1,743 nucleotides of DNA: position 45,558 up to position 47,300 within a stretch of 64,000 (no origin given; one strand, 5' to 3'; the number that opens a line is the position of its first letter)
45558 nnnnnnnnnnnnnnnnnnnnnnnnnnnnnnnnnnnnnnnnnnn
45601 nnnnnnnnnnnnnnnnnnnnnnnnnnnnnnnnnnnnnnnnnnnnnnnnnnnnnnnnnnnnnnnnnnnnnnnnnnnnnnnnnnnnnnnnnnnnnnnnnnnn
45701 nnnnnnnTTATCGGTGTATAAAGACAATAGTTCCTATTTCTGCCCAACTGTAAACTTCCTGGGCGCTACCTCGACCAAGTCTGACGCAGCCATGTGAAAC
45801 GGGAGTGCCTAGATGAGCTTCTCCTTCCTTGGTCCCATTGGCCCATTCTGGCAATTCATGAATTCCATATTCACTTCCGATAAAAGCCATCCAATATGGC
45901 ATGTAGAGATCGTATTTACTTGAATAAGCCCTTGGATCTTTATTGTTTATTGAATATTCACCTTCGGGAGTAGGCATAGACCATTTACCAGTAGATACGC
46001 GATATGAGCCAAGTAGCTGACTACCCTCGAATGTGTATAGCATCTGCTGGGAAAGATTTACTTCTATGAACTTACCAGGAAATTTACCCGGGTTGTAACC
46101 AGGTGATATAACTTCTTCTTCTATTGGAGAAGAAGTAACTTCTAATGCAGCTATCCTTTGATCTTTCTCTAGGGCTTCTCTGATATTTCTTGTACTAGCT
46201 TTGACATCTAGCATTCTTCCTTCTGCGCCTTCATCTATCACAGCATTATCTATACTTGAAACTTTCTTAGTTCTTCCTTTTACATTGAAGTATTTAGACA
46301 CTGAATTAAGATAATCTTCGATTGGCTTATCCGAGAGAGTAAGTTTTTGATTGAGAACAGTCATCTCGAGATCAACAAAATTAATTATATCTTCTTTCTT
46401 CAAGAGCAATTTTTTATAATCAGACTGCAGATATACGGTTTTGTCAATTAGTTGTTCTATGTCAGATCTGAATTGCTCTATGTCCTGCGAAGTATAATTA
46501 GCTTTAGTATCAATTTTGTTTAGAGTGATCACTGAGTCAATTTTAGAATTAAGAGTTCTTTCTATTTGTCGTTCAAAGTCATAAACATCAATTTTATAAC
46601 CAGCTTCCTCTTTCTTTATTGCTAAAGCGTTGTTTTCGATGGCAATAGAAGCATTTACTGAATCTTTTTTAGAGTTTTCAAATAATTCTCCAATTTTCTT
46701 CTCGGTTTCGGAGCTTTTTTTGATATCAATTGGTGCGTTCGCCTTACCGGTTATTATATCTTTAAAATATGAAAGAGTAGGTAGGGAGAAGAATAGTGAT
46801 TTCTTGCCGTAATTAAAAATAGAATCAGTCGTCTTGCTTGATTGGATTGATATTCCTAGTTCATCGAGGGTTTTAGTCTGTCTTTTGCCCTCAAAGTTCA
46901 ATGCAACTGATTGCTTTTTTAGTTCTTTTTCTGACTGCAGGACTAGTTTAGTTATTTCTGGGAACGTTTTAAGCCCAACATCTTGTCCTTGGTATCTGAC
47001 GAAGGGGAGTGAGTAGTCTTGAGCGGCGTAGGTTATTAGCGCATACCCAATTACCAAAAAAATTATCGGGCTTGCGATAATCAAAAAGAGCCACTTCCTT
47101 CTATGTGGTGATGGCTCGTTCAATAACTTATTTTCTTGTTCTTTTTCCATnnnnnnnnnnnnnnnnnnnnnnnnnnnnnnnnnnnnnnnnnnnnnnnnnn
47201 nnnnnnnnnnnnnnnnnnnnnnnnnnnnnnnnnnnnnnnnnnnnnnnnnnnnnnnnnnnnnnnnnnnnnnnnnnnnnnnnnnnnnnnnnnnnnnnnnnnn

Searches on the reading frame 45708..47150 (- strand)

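Call 12: search_protein_families(library=pfam, proteins=[window:45708-47150:-])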
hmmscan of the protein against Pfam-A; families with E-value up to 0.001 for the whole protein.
window:45708-47150:- (480 aa): 2 families
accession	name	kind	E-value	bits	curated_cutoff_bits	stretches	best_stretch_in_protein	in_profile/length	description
PF03734.19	YkuD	-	2.9e-23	83.5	23.4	1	360-478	2-146/146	L,D-transpeptidase catalytic domain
PF12229.13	PG_binding_4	-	6e-10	39.7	22.1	1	94-206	4-114/117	Putative peptidoglycan binding domain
